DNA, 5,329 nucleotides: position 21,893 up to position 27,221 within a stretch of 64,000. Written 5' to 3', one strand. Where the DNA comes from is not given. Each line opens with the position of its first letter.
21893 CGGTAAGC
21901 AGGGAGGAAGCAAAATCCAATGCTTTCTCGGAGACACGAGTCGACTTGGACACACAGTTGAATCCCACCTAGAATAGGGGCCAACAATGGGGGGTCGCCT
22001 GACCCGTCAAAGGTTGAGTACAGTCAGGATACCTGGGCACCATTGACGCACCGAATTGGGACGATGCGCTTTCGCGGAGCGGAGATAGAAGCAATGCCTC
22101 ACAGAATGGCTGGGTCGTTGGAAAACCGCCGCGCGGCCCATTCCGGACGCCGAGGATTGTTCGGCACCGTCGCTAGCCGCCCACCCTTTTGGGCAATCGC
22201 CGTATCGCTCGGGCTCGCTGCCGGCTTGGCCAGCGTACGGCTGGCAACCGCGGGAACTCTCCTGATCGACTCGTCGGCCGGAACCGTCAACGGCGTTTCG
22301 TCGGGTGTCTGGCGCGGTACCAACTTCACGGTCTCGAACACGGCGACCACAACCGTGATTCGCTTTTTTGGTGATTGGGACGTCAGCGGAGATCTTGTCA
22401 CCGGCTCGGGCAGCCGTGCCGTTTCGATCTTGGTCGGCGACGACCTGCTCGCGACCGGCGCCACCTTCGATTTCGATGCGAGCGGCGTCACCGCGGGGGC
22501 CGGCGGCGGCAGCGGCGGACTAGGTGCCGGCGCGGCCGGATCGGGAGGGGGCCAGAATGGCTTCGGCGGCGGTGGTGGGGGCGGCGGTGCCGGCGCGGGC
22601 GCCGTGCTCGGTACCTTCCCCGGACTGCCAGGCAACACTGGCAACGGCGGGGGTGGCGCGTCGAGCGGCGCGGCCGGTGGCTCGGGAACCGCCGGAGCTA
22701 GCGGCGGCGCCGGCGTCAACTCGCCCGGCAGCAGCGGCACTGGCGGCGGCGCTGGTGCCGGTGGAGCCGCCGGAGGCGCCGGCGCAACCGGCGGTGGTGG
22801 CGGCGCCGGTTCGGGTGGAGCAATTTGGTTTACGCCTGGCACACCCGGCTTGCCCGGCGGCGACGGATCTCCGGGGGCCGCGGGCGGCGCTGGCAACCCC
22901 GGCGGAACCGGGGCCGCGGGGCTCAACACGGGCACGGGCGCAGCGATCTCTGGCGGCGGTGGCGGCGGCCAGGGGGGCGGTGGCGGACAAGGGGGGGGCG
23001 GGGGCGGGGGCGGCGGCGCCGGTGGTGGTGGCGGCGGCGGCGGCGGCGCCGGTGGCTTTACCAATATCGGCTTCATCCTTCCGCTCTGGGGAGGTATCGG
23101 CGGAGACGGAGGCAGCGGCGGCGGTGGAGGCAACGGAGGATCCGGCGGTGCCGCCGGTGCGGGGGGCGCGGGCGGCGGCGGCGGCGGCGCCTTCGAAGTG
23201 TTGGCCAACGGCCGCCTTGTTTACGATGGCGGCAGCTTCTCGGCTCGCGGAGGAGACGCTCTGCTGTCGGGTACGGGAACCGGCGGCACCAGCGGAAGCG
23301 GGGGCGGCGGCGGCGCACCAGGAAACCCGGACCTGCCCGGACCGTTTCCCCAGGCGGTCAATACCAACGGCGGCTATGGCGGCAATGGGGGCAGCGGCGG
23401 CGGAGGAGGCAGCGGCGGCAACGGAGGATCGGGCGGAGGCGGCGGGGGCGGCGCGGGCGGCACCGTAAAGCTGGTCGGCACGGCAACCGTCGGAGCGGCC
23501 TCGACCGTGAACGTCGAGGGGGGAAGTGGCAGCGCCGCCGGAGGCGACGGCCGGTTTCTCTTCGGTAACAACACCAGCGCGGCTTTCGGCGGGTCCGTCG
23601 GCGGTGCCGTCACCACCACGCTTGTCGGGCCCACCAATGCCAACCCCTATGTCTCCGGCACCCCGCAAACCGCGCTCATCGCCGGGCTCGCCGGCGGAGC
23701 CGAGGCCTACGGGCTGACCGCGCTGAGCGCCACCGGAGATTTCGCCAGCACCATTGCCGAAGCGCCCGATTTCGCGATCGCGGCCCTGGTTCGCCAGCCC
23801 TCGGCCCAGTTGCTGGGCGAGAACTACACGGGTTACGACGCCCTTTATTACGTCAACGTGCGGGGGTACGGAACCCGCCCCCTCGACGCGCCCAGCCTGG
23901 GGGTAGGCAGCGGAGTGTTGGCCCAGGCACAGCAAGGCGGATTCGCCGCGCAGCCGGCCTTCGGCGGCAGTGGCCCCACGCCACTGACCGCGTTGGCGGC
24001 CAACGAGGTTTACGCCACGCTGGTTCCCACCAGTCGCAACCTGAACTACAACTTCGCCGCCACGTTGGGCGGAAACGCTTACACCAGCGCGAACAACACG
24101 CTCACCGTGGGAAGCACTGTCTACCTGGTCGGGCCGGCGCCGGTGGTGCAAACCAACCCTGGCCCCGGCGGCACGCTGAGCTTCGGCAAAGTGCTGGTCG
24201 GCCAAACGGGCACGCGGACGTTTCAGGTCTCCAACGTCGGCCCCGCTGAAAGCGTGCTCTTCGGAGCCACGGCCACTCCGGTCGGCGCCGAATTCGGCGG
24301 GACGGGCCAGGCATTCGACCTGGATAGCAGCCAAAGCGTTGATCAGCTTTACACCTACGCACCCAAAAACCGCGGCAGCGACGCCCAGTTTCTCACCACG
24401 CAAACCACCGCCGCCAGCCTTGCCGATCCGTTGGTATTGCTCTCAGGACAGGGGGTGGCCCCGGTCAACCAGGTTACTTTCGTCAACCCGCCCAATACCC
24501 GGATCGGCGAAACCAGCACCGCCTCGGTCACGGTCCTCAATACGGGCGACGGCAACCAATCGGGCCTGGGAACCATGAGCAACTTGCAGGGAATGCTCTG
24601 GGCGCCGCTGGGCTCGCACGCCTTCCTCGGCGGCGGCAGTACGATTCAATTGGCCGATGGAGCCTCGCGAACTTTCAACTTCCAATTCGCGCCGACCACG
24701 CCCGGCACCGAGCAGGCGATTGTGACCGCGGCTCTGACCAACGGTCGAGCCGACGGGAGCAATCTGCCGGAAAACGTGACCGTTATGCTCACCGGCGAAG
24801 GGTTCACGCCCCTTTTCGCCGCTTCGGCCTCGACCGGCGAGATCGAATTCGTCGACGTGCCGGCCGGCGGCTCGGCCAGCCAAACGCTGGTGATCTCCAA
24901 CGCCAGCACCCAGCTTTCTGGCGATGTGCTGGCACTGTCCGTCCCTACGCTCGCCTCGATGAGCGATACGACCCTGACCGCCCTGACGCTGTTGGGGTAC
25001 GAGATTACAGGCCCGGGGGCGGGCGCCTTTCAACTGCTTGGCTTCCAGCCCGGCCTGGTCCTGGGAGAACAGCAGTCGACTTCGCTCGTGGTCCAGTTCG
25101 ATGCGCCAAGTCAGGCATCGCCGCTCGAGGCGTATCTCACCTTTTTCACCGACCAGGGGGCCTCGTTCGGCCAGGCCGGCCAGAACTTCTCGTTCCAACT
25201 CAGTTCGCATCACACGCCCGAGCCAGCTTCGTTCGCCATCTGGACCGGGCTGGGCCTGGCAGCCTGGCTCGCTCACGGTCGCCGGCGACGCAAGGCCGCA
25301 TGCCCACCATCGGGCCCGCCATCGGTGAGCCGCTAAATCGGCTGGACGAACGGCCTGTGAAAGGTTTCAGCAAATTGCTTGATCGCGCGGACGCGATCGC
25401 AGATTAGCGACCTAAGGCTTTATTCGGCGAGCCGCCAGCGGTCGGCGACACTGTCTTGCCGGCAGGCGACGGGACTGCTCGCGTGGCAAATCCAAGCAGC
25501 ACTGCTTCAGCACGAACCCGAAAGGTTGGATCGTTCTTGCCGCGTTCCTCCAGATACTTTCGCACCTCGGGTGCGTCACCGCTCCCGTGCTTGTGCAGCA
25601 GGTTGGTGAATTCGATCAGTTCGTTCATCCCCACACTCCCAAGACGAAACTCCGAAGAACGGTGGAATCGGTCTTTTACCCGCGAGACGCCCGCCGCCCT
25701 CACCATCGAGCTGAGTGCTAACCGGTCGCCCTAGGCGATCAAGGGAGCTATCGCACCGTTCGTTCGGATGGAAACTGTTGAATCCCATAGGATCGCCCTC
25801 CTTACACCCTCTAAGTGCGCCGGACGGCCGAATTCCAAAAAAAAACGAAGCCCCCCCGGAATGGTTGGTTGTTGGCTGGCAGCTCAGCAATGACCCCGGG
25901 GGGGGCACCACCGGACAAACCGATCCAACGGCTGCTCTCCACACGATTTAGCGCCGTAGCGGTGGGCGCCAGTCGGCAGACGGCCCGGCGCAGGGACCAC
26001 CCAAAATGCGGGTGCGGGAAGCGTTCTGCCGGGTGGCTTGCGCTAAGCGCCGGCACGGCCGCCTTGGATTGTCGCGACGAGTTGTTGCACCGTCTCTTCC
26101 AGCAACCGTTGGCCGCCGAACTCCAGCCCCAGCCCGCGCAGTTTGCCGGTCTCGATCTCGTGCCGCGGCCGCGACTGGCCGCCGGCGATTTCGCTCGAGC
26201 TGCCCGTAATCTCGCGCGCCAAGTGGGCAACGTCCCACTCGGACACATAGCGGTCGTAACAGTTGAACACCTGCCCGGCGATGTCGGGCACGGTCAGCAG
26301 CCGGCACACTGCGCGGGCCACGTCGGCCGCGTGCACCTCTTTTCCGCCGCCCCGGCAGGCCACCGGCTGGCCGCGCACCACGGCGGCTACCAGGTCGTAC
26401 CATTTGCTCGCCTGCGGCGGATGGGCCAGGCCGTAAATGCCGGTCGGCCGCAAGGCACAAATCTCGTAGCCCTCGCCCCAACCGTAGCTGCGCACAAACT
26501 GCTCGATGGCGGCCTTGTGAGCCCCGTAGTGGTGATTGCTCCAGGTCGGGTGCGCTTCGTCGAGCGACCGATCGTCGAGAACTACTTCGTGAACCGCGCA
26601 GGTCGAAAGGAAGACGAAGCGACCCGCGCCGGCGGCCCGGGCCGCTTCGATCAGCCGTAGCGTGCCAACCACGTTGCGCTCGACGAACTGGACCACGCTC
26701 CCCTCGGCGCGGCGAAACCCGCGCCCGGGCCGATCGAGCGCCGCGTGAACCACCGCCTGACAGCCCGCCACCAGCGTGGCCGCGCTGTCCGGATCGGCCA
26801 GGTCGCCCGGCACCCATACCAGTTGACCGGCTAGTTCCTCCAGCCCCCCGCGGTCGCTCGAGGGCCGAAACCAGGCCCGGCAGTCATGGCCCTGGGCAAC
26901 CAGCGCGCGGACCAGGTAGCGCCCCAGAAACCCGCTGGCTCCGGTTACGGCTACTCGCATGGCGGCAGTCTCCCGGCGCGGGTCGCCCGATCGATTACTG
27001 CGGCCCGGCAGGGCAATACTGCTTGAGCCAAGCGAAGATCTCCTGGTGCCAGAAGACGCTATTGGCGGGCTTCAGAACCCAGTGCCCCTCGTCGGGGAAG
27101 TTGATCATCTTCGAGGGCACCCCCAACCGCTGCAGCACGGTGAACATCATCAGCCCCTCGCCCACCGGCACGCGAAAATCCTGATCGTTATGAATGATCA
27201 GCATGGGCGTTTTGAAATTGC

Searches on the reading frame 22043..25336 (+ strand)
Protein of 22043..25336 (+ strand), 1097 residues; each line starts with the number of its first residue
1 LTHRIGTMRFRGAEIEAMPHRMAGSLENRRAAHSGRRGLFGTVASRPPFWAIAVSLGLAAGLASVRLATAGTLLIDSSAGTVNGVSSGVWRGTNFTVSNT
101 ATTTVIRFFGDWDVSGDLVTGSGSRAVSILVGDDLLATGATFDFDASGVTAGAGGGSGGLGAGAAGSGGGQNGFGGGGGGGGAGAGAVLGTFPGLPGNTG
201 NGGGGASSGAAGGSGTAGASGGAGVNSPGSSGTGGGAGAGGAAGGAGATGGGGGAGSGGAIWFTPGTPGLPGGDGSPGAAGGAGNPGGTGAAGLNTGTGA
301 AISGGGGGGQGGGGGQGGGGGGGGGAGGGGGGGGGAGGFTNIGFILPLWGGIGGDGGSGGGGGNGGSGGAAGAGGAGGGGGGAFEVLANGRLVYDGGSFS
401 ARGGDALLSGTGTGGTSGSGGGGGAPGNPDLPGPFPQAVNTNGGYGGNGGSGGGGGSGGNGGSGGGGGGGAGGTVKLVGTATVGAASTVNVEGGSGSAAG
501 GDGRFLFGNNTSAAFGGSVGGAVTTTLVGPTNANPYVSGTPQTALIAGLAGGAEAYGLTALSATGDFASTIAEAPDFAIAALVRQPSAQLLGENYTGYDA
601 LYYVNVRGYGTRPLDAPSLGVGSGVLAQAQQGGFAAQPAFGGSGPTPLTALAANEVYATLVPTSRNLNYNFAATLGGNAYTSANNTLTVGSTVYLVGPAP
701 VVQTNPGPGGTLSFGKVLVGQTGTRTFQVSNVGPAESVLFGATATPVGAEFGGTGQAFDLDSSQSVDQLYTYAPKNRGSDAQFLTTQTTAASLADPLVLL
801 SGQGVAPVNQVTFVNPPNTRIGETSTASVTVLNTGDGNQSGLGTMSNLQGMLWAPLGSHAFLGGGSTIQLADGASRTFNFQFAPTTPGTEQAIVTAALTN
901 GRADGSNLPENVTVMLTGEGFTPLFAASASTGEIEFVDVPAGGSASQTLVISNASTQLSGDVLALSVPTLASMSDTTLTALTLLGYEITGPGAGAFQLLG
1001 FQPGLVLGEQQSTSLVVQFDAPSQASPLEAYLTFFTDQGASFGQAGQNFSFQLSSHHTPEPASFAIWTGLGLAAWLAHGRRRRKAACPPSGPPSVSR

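Call 85: search_protein_families(library=pfam, proteins=[window:22043-25336:+], max_evalue=0.001)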
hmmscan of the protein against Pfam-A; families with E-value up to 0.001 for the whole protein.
window:22043-25336:+ (1097 aa): 2 families
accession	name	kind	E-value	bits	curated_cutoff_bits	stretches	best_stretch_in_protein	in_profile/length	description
PF15780.11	ASH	-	1.4e-05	25.7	27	0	710-784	12-86/98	Abnormal spindle-like microcephaly-assoc'd, ASPM-SPD-2-Hydin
PF22073.2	Cep192_D4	-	0.00032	21.3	35.5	0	819-895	16-91/112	Cep192 domain 4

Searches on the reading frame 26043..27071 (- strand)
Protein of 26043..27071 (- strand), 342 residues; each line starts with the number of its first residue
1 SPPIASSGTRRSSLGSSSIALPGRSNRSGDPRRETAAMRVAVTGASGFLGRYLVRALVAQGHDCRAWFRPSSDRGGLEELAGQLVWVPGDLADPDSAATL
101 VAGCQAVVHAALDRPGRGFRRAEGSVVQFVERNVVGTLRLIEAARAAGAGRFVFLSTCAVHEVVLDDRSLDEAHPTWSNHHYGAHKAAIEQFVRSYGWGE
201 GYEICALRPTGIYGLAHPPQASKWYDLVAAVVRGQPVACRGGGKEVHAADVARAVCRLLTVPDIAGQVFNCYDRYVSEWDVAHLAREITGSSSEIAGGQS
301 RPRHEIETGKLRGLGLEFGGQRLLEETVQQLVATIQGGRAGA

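Call 23: search_protein_families(library=pfam, proteins=[window:26043-27071:-], max_evalue=0.0001)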
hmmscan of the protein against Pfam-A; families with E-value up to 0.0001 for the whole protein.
window:26043-27071:- (342 aa): 9 families
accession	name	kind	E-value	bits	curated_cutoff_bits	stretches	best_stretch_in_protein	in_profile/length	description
PF01370.27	Epimerase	-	2.6e-35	122.4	20.9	1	40-270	1-238/240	NAD dependent epimerase/dehydratase family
PF13460.12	NAD_binding_10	-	3.8e-18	66.4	27.2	1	44-260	1-182/184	NAD(P)H-binding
PF16363.11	GDP_Man_Dehyd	-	1.6e-17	64.4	27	1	42-259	2-237/332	GDP-mannose 4,6 dehydratase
PF01073.25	3Beta_HSD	-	2.7e-14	53.3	22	1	41-218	1-187/280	3-beta hydroxysteroid dehydrogenase/isomerase family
PF07993.18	NAD_binding_4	-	1.1e-11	44.8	20.1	1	42-218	1-211/258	Male sterility protein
PF05368.20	NmrA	-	2.1e-11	44.4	27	1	39-210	4-151/298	NmrA-like family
PF04321.23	RmlD_sub_bind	-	5.3e-09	36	27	1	38-214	1-153/287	RmlD substrate binding domain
PF02719.21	Polysacc_synt_2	-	6.8e-06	25.9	20.2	1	80-157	52-128/293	Polysaccharide biosynthesis protein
PF00106.31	adh_short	-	8.6e-05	22.5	26.6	0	40-107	3-74/195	short chain dehydrogenase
